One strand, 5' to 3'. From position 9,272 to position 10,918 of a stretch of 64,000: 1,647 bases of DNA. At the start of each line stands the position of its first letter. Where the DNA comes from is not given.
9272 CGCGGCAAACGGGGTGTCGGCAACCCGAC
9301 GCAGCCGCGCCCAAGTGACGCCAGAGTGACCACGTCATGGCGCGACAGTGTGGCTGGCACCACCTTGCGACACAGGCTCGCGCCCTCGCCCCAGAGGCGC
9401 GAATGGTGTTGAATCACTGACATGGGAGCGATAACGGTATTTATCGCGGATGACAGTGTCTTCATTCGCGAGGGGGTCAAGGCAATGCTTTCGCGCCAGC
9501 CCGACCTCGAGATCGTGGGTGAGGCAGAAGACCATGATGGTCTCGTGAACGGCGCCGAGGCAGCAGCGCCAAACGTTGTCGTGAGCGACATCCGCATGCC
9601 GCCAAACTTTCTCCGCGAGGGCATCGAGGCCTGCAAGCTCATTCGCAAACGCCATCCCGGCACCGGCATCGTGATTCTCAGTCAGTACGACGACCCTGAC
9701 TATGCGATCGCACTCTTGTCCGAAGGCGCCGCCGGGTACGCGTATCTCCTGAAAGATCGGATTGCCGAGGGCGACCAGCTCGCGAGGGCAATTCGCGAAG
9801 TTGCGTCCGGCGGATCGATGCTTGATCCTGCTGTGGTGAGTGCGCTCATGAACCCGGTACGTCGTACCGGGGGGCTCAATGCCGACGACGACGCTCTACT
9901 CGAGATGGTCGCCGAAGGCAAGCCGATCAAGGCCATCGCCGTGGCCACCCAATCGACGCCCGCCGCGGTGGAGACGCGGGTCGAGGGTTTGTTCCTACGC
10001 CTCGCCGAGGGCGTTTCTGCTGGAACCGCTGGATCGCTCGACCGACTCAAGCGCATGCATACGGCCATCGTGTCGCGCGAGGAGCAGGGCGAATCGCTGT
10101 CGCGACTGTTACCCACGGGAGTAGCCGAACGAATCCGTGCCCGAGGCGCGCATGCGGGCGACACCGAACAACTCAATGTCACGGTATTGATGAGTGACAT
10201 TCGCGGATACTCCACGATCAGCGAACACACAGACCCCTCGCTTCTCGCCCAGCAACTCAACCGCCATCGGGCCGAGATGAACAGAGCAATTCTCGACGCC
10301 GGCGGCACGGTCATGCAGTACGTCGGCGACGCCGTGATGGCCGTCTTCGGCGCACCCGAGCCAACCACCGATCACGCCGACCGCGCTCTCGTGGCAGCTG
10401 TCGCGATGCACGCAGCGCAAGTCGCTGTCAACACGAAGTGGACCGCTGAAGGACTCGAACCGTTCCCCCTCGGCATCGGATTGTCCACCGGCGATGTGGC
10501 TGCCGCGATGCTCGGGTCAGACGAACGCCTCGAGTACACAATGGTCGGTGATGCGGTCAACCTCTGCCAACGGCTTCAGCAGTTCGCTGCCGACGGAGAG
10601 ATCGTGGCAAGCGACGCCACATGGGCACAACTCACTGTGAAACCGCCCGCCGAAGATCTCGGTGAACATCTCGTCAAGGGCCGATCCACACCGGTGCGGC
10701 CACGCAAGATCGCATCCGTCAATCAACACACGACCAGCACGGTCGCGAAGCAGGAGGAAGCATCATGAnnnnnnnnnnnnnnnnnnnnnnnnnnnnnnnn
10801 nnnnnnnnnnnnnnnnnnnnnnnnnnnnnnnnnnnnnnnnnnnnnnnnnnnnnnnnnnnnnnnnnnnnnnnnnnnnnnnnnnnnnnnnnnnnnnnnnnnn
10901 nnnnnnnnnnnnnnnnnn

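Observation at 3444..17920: FtsX/MacB permease cluster wired to a branched two-component system, a receiver-cyclase and a neighbouring cNMP receptor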

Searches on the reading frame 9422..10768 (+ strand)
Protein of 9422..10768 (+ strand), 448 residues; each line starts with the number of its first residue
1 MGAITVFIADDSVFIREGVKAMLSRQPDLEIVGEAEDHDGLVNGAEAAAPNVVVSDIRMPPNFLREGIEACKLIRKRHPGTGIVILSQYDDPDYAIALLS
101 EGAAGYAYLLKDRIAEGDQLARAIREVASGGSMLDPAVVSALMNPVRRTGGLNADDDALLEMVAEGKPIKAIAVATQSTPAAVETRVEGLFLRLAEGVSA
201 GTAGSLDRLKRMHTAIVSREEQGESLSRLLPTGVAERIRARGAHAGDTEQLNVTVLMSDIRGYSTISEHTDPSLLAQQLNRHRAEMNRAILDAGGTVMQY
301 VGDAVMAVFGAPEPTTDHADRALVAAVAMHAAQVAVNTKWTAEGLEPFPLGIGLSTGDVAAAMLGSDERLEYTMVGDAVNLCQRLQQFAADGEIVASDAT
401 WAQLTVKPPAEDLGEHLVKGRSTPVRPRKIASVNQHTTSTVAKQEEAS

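Call 3: search_protein_families(library=pfam, proteins=[window:9422-10768:+], max_evalue=0.01)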
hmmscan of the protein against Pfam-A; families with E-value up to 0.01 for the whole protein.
window:9422-10768:+ (448 aa): 2 families
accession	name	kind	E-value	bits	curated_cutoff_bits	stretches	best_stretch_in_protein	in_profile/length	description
PF00211.25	Guanylate_cyc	-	8.4e-21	74.8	21.9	1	252-422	8-174/183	Adenylate and Guanylate cyclase catalytic domain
PF00072.30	Response_reg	-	8e-17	61.9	30.2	1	6-106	1-96/111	Response regulator receiver domain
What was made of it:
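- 9422..10768 (+): Receiver / degenerate LuxR-type HTH / class III nucleotidyl cyclase response regulator. Pfam (call 3).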

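Call 5: find_encoding_contigs(protein=window:9422-10768:+, flank=10000, max_places=10)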
Protein window:9422-10768:+ (448 aa): 13 contigs read that carry it; 10 places shown.
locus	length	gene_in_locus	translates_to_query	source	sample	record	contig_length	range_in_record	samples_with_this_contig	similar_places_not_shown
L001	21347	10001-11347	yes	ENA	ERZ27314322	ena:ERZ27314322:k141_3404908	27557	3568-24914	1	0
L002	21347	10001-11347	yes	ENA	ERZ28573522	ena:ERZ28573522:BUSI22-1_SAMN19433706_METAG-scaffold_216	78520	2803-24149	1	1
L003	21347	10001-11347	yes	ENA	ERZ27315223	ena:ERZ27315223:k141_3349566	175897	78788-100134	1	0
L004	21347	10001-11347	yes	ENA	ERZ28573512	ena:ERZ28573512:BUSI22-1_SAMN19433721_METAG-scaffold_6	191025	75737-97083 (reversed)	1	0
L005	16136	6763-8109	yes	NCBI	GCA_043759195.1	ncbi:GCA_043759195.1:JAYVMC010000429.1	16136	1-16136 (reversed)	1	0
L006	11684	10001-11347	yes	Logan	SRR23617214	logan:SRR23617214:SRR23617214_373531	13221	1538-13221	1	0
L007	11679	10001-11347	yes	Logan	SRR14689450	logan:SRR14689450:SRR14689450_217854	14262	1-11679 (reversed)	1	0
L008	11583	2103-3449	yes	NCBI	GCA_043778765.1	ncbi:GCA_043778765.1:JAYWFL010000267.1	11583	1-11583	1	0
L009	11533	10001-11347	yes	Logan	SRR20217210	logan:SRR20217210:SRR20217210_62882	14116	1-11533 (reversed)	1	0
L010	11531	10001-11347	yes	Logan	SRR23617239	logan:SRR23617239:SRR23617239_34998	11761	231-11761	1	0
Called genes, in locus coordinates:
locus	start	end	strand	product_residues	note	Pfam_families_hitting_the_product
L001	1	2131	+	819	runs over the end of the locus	PF02687:FtsX (weak)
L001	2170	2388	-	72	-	-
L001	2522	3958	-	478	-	PF00890:FAD_binding_2 (weak), PF01266:DAO, PF01946:Thi4 (weak), PF03486:HI0933_like (faint), PF12831:FAD_oxidored (weak), PF13450:NAD_binding_8, PF01593:Amino_oxidase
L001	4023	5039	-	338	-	PF00027:cNMP_binding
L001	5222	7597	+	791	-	PF02687:FtsX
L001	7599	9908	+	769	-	PF02687:FtsX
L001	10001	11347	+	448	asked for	PF00072:Response_reg, PF00211:Guanylate_cyc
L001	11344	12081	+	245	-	PF00005:ABC_tran, PF02463:SMC_N (faint), PF13304:AAA_21 (faint)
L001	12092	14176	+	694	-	PF01590:GAF (weak), PF07730:HisKA_3, PF02518:HATPase_c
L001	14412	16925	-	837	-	PF02687:FtsX (faint), PF12704:MacB_PCD (weak)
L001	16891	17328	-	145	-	PF00072:Response_reg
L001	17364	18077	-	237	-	PF00072:Response_reg, PF00196:GerE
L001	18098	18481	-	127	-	-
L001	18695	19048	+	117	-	-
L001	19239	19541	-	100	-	-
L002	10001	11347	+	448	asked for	PF00072:Response_reg, PF00211:Guanylate_cyc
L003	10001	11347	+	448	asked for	PF00072:Response_reg, PF00211:Guanylate_cyc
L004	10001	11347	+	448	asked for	PF00072:Response_reg, PF00211:Guanylate_cyc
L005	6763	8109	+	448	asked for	PF00072:Response_reg, PF00211:Guanylate_cyc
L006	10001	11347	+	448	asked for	PF00072:Response_reg, PF00211:Guanylate_cyc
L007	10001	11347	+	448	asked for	PF00072:Response_reg, PF00211:Guanylate_cyc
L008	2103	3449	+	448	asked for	PF00072:Response_reg, PF00211:Guanylate_cyc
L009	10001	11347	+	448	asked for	PF00072:Response_reg, PF00211:Guanylate_cyc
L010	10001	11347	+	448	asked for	PF00072:Response_reg, PF00211:Guanylate_cyc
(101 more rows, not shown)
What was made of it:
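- Checked: The same gene order occurs on 13 independent contigs that carry the identical cyclase protein (call 5).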

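Call 6: search_protein_families(library=ncbifam, proteins=[window:9422-10768:+], max_evalue=0.001)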
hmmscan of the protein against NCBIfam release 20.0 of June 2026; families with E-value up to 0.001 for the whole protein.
window:9422-10768:+ (448 aa): 21 families
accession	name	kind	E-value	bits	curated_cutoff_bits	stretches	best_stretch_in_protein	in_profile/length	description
NF052445.1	RespRegMctR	equivalog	4.5e-26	91.5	300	1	4-188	2-181/205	two-component system response regulator MctR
NF047785.1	respo_reg_MadR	equivalog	1.2e-23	83.5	300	1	5-174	2-171/209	MadR family response regulator transcription factor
NF007935.0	PRK10651.1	equivalog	4.6e-20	71.7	250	1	4-191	7-195/216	two-component system response regulator NarL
NF011896.0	PRK15369.1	equivalog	3.4e-15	56.2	242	1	4-186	4-184/211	two component system response regulator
NF001965.0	PRK00742.1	subfamily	6.3e-14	51.9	293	1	3-114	3-112/357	chemotaxis-specific protein-glutamate methyltransferase CheB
NF007685.0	PRK10360.1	equivalog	1.4e-13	51.1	258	1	4-190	2-176/196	response regulator transcription factor UhpA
NF007018.1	PRK09483.1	equivalog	4.8e-13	49.3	280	1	4-139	2-130/217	UvrY/SirA/GacA family response regulator transcription factor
NF007708.0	PRK10403.1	equivalog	1.1e-11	44.7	343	1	4-143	7-139/215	nitrate/nitrite response regulator protein NarP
NF008098.0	PRK10840.1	equivalog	4.6e-11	42.6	235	1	1-173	1-172/216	response regulator transcription factor RcsB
NF041367.1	CheY_Halo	equivalog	1.2e-10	41.7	200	1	6-106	1-96/114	chemotaxis protein CheY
NF008677.0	PRK11697.1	equivalog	8.7e-10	38.4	246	1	4-127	2-115/238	two-component system response regulator BtsR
NF009206.0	PRK12555.1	subfamily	3.6e-09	36.1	342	1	5-89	2-82/340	chemotaxis-specific protein-glutamate methyltransferase CheB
TIGR01818.1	ntrC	equivalog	2.4e-07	29.9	558.6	1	6-109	1-97/463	nitrogen regulation protein NR(I)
NF008469.0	PRK11361.1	equivalog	3e-07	29.5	714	1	5-106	6-102/461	acetoacetate metabolism transcriptional regulator AtoC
NF006900.1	PRK09390.1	equivalog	3.2e-07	30.1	255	1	4-186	5-177/203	response regulator FixJ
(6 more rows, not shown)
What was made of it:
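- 9422..10768 (+): Aligns to NarL and MctR regulator models through residue ~190 (call 6).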

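Call 7: find_homologous_proteins(query=window:9422-10768:+, max_evalue=1e-10)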
Query window:9422-10768:+ (448 aa): 7316 proteins with E <= 1e-10 among 8000 candidates; the best 120 are listed.
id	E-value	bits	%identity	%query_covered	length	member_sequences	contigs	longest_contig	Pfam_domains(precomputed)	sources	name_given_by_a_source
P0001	1.8e-285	964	100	100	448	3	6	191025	PF00211.26,PF00072.31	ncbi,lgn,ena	-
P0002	6.3e-254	860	90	100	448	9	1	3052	PF00211.26,PF00072.31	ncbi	ncbi:MAG: adenylate/guanylate cyclase domain-containing protein [Ilumatobacteraceae bacterium]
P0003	1.3e-253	859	90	99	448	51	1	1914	PF00211.26,PF00072.31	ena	-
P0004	2.0e-253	859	89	99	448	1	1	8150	PF00211.26,PF00072.31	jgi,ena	-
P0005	4.9e-252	854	88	100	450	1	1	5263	PF00211.26,PF00072.31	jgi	jgi:class 3 adenylate cyclase/ActR/RegA family two-component response regulator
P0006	9.3e-251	850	89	98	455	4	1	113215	PF00211.26,PF00072.31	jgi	-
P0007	9.9e-251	850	90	97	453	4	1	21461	PF00211.26,PF00072.31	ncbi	-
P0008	2.1e-249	845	88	100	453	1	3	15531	PF00211.26,PF00072.31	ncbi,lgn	-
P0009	2.2e-249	845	89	98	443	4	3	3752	PF00211.26,PF00072.31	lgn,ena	-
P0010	2.4e-249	845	91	97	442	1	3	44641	PF00211.26,PF00072.31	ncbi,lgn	-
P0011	1.8e-248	842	90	96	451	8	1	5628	PF00211.26,PF00072.31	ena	-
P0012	1.9e-248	842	90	97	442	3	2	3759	PF00211.26,PF00072.31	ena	-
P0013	2.6e-248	842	88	99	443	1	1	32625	PF00211.26,PF00072.31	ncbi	-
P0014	5.9e-248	841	88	100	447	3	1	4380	PF00211.26,PF00072.31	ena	-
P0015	2.0e-247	839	87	100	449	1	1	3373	PF00211.26,PF00072.31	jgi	jgi:adenylate cyclase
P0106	2.4e-195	667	72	97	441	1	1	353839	PF00211.26,PF00072.31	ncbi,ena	-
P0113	1.2e-194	665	74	96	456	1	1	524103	PF00211.26,PF00072.31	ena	-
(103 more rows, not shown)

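Call 9: find_encoding_contigs(protein=P0106, flank=10000, max_places=2)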
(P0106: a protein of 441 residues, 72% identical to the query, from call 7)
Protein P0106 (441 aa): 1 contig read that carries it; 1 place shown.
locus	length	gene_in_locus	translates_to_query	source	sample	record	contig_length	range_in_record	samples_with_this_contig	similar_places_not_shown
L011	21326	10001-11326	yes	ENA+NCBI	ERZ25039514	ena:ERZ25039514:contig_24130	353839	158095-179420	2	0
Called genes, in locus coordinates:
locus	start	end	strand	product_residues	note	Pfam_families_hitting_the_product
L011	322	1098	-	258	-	PF07987:DUF1775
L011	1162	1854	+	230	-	PF03713:DUF305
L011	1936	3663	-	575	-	PF13361:UvrD_C, PF13538:UvrD_C_2, PF21196:PcrA_UvrD_tudor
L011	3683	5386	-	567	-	PF00580:UvrD-helicase, PF13245:AAA_19, PF13604:AAA_30 (faint)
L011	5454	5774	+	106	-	PF01329:Pterin_4a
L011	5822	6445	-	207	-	-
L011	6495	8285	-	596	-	PF00005:ABC_tran, PF02463:SMC_N (faint), PF13555:AAA_29 (faint), PF13401:AAA_22 (faint), PF13476:AAA_23 (faint), PF00005:ABC_tran, PF13304:AAA_21 (weak), PF16326:ABC_tran_CTD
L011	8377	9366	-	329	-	-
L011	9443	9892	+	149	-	PF00196:GerE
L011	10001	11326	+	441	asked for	PF00072:Response_reg, PF00211:Guanylate_cyc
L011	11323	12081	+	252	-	PF00005:ABC_tran, PF02463:SMC_N (faint)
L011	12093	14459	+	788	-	PF02687:FtsX, PF12704:MacB_PCD, PF02687:FtsX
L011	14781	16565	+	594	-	PF01590:GAF (weak), PF07730:HisKA_3, PF02518:HATPase_c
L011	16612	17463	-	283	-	PF00561:Abhydrolase_1, PF12697:Abhydrolase_6, PF12146:Hydrolase_4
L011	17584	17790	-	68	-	-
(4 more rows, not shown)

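Call 10: find_encoding_contigs(protein=P0113, flank=10000, max_places=2)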
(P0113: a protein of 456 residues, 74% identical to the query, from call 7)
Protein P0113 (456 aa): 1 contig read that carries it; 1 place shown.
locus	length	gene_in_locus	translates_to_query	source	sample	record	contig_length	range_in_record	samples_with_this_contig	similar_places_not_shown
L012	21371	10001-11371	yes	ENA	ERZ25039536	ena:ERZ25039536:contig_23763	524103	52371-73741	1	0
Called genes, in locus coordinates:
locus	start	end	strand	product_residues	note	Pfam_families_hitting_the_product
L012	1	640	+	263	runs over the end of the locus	-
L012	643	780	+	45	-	-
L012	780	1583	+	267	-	PF00528:BPD_transp_1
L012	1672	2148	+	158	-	-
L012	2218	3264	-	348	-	PF00672:HAMP, PF00512:HisKA, PF13581:HATPase_c_2 (weak), PF02518:HATPase_c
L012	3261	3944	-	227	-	PF00072:Response_reg, PF00486:Trans_reg_C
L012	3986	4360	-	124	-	-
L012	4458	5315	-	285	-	PF03881:Fructosamin_kin, PF01636:APH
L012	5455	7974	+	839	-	PF03176:MMPL, PF02355:SecD_SecF_C (weak), PF12349:Sterol-sensing (weak)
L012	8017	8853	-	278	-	PF12706:Lactamase_B_2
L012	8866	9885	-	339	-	PF00027:cNMP_binding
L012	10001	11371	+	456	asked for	PF00072:Response_reg, PF00211:Guanylate_cyc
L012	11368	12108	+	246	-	PF00005:ABC_tran, PF02463:SMC_N (faint), PF13304:AAA_21 (faint)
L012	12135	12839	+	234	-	-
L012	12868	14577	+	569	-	PF12704:MacB_PCD (weak), PF02687:FtsX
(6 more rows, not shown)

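Call 12: find_related_loci(query=A1, collection=genome_contigs, flank=10000)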
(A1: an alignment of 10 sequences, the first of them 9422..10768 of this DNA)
Query A1 (448 aa) in genome_contigs; peptide patterns used: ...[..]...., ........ (x = any residue, [..] = any of these).
599 stretches matched a pattern (row limit reached: there are more); 520 encode a relative of the query (tblastn E <= 1e-3); the best 80 are kept; 80 distinct loci.
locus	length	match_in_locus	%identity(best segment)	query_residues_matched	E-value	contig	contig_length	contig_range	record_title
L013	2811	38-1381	89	1-448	0e+0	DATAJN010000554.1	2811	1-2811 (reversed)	MAG TPA_asm: Ilumatobacteraceae bacterium isolate SMAG_U6912 k141_110754, whole genome shotgun sequence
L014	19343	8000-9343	89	1-448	0e+0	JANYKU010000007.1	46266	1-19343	MAG: Ilumatobacteraceae bacterium isolate GL140_5_metabinner_44 GL140_5_k141_3358179, whole genome shotgun sequence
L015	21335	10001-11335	89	1-445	0e+0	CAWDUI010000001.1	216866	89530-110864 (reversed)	MAG: Ilumatobacteraceae bacterium isolate MFD05442.bin.2.333 genome assembly, contig: contig_11465, whole genome shotgun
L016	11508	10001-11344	88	1-448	0e+0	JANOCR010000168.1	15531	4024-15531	MAG: Ilumatobacteraceae bacterium isolate VAR_17_metabat_326 VAR_17_k141_3349620, whole genome shotgun sequence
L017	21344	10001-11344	87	1-448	0e+0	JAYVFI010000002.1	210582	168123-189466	MAG: Ilumatobacteraceae bacterium isolate GL44_Down_metabinner_1 GL44_Down_metabinner_1_1, whole genome shotgun sequence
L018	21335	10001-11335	88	1-445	0e+0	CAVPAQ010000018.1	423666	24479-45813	MAG: uncultured Acidimicrobiaceae bacterium isolate MFD09779.bin.2.222 genome assembly, contig: contig_3154, whole genom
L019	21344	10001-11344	86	1-448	0e+0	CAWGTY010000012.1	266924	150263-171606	MAG: uncultured Acidimicrobiaceae bacterium isolate MFD09779.bin.1.277 genome assembly, contig: contig_4865, whole genom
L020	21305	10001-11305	88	1-435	0e+0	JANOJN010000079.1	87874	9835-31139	MAG: Acidimicrobiia bacterium isolate VAR_48_metabat_226 VAR_48_k141_4236288, whole genome shotgun sequence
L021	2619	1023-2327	88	1-435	0e+0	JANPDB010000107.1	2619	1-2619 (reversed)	MAG: Acidimicrobiia bacterium isolate VAR_78_metabat_424_sub VAR_78_k141_2337998, whole genome shotgun sequence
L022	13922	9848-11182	89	1-445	0e+0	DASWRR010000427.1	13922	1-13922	MAG TPA_asm: Ilumatobacteraceae bacterium isolate SMAG_U3527 k141_3301417, whole genome shotgun sequence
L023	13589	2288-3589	91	1-434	0e+0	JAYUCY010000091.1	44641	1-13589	MAG: Ilumatobacteraceae bacterium isolate GFS_7037 GFS_7037_90, whole genome shotgun sequence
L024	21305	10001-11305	88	1-435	0e+0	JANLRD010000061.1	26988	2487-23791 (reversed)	MAG: Acidimicrobiia bacterium isolate OTE_38_concoct_320_sub OTE_38_k141_4468777, whole genome shotgun sequence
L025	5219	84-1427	89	1-448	0e+0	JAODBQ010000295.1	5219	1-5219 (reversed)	MAG: Ilumatobacteraceae bacterium isolate RYN_44 scaffold_2471355, whole genome shotgun sequence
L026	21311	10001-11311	87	1-437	0e+0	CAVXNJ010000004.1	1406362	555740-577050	MAG: uncultured Acidimicrobiales bacterium isolate MFD02832.bin.1.185 genome assembly, contig: contig_18593, whole genom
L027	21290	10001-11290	89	1-430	0e+0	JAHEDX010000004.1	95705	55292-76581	MAG: Acidimicrobiaceae bacterium isolate Ww244 NODE_97_length_95705_cov_6.032547, whole genome shotgun sequence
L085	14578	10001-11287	65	4-432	0e+0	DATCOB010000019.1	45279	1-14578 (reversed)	MAG TPA_asm: Candidatus Dormiibacterota bacterium isolate SMAG_U7190 k141_450118, whole genome shotgun sequence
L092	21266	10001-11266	68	4-425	0e+0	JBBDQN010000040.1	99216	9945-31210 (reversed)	MAG: Acidimicrobiia bacterium isolate LejiaC_62_17 Lejia_C_477_length_99216_cov_10, whole genome shotgun sequence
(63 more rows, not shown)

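Call 21: search_solved_structures(query=window:9422-10768:+, max_evalue=0.00001, show_alignments=3)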
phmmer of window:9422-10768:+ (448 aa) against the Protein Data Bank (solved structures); distinct sequences matched with E-value up to 0.00001: 82 (the best 60 are shown).
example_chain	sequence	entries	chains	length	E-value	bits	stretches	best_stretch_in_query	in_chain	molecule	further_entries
3r5g_A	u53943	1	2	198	4.5e-29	104.9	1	247-430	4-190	CyaB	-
2w01_A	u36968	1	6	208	2.4e-28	102.5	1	251-402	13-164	ADENYLATE CYCLASE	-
6fht_A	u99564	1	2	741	2.9e-27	98.9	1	250-401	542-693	Bacteriophytochrome,Adenylate cyclase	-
1wc0_A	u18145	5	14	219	4.5e-22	81.8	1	240-403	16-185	ADENYLATE CYCLASE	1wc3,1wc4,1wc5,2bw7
1wc1_A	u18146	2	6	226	8.6e-22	80.9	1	240-403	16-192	ADENYLATE CYCLASE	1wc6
7yz9_A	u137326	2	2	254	1.2e-18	70.6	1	201-421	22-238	Adenylate cyclase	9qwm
5o5k_A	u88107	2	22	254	1.8e-18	70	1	200-422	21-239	Adenylate cyclase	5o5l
3c3w_A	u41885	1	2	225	2.5e-18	69.5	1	4-194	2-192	TWO COMPONENT TRANSCRIPTIONAL REGULATORY PROTEIN DEVR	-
4p2f_A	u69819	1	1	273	3.3e-18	69.1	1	221-421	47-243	Adenylate cyclase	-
4p2x_A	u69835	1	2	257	6.1e-18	68.2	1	219-422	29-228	Adenylate cyclase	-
4p2m_A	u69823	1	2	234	6.2e-18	68.2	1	222-422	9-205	Adenylate cyclase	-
7yzi_A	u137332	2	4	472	9.4e-18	67.6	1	211-421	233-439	Adenylate cyclase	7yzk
5hev_A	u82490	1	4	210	2e-17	66.5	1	4-194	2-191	Response regulator protein VraR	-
6sir_A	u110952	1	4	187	3e-17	65.9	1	249-421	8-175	Nucleotide cyclase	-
5oyh_A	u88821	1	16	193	4.2e-17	65.4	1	249-422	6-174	Nucleotide cyclase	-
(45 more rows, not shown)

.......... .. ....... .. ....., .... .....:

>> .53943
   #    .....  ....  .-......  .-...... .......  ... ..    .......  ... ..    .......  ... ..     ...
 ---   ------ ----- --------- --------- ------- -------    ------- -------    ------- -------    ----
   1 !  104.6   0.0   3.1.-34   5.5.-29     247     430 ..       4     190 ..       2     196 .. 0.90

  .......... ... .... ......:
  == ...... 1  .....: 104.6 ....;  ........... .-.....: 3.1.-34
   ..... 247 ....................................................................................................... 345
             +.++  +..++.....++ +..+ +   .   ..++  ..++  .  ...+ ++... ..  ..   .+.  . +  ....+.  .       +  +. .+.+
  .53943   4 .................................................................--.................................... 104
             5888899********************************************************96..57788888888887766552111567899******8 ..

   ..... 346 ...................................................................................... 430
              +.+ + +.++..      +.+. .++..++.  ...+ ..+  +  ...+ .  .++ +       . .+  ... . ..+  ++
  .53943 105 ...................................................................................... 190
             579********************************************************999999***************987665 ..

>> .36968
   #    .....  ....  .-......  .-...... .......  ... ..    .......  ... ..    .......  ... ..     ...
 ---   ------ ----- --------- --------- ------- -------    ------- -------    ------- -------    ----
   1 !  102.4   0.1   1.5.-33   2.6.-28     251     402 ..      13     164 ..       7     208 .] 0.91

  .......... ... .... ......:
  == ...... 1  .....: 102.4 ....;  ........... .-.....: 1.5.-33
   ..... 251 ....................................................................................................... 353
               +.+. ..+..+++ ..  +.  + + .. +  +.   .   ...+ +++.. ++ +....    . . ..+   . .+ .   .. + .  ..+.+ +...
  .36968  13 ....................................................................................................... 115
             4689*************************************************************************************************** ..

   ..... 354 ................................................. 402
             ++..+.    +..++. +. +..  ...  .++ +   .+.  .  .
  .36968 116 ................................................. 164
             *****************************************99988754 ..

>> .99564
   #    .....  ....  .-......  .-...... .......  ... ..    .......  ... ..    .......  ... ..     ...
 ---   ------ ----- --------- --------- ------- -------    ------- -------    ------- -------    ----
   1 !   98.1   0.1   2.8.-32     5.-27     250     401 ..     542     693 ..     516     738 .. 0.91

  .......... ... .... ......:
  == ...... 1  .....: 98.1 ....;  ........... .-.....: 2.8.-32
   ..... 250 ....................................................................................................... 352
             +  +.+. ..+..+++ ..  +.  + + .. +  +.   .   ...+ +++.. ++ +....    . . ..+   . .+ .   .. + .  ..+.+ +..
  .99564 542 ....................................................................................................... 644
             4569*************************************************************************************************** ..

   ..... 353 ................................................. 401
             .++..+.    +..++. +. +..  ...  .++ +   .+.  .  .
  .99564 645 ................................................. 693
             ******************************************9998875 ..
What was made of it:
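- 9422..10768 (+): Cyclase residues D259, D303, N380 and R384 are present, with Q299 at the substrate Lys/Glu position and T373 at the second position (call 21).
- The nucleotide cannot be named, because Gln299 replaces the Lys (ATP) or Glu (GTP) determinant (call 21). The substrate-specifying residue is non-canonical (Gln; call 21).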
